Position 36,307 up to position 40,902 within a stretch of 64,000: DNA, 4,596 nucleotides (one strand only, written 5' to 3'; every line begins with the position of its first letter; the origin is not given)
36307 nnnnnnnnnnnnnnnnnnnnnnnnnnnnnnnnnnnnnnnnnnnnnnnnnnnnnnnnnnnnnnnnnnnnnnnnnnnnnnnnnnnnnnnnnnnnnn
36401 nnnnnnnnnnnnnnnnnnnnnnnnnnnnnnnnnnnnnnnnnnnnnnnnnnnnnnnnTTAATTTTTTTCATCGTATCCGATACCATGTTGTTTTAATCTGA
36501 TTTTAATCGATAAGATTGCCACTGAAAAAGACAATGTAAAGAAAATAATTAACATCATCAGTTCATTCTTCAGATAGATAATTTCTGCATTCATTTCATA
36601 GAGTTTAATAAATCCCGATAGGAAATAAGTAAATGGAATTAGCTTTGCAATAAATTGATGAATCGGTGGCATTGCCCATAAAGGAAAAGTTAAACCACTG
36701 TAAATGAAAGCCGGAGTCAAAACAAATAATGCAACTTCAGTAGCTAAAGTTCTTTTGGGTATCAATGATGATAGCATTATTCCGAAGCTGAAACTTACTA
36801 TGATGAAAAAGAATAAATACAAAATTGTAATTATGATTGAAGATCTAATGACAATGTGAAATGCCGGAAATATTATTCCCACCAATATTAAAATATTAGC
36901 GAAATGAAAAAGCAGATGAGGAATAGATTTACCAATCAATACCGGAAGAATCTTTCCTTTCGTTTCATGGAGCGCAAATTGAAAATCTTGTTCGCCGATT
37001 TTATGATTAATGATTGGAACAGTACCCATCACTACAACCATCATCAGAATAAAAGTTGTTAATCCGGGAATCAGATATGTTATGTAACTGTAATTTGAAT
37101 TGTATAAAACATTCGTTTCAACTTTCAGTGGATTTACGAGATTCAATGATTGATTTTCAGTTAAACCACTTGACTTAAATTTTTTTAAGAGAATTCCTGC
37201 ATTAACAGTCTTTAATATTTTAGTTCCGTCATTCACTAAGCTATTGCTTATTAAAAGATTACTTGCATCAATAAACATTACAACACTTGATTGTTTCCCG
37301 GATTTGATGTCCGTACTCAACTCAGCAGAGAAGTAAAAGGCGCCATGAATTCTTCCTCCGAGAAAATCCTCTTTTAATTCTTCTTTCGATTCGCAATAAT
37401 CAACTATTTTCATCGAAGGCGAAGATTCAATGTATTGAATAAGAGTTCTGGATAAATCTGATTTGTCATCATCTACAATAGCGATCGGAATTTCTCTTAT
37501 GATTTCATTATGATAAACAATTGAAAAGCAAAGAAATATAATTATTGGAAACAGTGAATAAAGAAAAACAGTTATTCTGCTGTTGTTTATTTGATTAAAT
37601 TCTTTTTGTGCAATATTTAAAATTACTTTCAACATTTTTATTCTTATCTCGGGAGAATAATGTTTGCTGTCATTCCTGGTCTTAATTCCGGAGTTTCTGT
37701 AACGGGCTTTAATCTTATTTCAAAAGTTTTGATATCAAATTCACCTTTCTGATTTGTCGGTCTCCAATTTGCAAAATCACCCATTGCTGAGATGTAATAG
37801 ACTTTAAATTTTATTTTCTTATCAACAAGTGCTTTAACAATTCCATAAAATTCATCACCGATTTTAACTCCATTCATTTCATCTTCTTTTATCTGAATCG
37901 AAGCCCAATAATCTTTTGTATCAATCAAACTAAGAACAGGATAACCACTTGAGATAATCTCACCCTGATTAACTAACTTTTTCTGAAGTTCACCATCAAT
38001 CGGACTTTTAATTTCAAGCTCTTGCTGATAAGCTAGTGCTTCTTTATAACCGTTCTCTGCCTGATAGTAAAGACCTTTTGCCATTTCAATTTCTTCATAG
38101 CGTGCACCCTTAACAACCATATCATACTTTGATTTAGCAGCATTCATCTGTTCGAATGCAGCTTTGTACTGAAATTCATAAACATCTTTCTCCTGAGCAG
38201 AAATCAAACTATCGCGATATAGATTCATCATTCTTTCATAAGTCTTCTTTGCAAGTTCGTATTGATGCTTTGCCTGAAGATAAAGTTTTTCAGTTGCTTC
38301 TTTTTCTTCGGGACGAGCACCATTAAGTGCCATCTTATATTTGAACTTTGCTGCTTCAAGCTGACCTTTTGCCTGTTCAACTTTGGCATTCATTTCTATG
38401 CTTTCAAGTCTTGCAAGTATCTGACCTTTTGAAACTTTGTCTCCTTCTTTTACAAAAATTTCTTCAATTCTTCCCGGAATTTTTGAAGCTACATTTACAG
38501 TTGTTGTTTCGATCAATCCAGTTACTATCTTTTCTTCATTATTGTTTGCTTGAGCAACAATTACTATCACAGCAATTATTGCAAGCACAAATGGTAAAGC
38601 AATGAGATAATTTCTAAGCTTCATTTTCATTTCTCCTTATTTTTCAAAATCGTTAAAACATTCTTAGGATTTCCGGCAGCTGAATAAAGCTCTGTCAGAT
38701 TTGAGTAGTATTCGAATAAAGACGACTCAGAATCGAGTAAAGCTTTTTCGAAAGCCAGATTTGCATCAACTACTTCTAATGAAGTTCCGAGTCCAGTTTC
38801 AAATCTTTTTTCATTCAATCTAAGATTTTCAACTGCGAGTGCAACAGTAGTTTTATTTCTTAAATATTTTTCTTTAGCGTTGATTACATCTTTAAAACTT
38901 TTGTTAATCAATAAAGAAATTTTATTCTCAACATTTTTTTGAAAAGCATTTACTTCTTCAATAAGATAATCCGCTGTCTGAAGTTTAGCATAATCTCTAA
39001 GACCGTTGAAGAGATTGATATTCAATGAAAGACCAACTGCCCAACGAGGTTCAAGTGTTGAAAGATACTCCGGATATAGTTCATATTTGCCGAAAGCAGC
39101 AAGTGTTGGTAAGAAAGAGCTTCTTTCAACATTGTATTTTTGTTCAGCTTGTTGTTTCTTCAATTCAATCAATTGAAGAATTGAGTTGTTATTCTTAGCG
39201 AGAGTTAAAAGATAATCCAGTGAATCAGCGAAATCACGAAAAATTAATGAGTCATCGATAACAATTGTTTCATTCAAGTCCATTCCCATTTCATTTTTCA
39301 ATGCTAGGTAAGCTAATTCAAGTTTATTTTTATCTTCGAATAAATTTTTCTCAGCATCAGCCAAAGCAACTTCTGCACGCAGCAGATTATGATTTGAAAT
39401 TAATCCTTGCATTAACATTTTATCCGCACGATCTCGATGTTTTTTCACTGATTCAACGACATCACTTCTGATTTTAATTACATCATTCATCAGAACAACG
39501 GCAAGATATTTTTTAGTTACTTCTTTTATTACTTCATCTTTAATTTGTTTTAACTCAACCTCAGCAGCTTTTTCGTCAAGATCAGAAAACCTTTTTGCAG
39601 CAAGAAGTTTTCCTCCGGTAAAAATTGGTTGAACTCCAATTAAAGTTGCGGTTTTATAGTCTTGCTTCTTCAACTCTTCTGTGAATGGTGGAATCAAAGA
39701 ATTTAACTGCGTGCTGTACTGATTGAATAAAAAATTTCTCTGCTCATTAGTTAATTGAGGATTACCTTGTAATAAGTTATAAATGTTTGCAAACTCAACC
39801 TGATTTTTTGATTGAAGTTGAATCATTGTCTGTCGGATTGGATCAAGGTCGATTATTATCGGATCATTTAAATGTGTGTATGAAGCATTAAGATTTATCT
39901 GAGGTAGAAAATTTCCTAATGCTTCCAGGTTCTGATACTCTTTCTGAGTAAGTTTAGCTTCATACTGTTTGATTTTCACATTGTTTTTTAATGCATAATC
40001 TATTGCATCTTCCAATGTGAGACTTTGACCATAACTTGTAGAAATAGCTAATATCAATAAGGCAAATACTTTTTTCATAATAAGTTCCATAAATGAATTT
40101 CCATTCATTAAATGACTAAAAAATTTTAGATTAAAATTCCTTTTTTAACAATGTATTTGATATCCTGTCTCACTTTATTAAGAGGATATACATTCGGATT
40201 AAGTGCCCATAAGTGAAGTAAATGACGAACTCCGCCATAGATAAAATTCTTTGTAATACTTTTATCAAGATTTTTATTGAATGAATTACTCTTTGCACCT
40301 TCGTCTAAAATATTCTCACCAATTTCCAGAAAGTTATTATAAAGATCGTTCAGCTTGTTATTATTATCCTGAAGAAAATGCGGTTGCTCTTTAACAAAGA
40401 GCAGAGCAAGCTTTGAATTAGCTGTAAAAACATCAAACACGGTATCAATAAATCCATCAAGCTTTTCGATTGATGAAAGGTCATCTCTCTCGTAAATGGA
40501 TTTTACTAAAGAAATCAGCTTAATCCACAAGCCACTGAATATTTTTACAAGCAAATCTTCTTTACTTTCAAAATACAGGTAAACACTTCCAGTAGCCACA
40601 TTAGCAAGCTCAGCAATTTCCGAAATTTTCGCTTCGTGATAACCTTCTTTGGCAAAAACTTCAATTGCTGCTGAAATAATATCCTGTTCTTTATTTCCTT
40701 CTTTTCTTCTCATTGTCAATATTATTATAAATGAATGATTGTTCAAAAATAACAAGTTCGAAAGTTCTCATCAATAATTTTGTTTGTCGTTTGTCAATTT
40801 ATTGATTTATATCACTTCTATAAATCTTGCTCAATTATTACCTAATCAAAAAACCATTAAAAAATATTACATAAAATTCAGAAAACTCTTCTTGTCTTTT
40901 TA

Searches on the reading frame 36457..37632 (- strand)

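Call 28: search_protein_families(library=pfam, proteins=[window:36457-37632:-], max_evalue=0.0001)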
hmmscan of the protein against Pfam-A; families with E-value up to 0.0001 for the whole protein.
window:36457-37632:- (391 aa): 2 families
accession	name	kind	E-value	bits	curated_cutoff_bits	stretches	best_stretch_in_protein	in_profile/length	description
PF12698.13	ABC2_membrane_3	-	6.1e-44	151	31.6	1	20-374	2-347/347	ABC-2 family transporter protein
PF01061.29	ABC2_membrane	-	5.3e-17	62.5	26.9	1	181-343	51-208/211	ABC-2 type transporter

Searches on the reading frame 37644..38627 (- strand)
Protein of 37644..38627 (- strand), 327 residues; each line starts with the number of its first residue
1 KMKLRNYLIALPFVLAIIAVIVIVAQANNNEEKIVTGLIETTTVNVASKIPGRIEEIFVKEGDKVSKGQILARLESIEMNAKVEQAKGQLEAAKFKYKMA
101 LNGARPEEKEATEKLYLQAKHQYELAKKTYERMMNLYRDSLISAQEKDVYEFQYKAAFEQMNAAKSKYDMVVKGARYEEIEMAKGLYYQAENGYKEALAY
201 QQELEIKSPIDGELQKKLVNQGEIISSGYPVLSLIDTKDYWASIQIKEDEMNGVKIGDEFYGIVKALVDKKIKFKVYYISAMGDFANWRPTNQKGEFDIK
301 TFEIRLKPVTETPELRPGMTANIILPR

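Call 28: search_protein_families(library=pfam, proteins=[window:37644-38627:-], max_evalue=0.0001)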
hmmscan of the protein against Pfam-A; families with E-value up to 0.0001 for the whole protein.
window:37644-38627:- (327 aa): 4 families
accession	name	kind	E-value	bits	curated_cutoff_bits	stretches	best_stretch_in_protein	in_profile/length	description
PF16576.10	HlyD_D23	-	1.4e-17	64.2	30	1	40-281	16-186/214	Barrel-sandwich domain of CusB or HlyD membrane-fusion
PF13437.12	HlyD_3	-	7.2e-15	56.1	22.2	1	206-318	2-106/106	HlyD family secretion protein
PF13533.13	Biotin_lipoyl_2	-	4.3e-12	46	29.8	1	44-75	1-32/32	Biotin-lipoyl like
PF00364.28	Biotin_lipoyl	-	1.3e-07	31.7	22.1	0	52-84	15-46/73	Biotin-requiring enzyme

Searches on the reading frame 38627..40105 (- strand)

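Call 28: search_protein_families(library=pfam, proteins=[window:38627-40105:-], max_evalue=0.0001)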
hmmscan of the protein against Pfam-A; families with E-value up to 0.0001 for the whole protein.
window:38627-40105:- (492 aa): 1 family
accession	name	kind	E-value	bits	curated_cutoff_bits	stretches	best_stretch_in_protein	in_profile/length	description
PF02321.23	OEP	-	3.6e-47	161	22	2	296-477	1-186/187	Outer membrane efflux protein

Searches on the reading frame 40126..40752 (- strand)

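Call 28: search_protein_families(library=pfam, proteins=[window:40126-40752:-], max_evalue=0.0001)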
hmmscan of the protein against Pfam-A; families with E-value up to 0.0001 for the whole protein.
window:40126-40752:- (208 aa): 3 families
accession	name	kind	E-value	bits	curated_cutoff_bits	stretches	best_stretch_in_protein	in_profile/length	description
PF00440.29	TetR_N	-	8.1e-16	58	24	1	25-69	1-45/47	Bacterial regulatory proteins, tetR family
PF08359.16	TetR_C_4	-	5e-11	43.3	21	1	90-201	18-129/133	YsiA-like protein, C-terminal region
PF17932.6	TetR_C_24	-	6.8e-07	30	26.4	1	92-176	2-85/114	Tetracyclin repressor-like, C-terminal domain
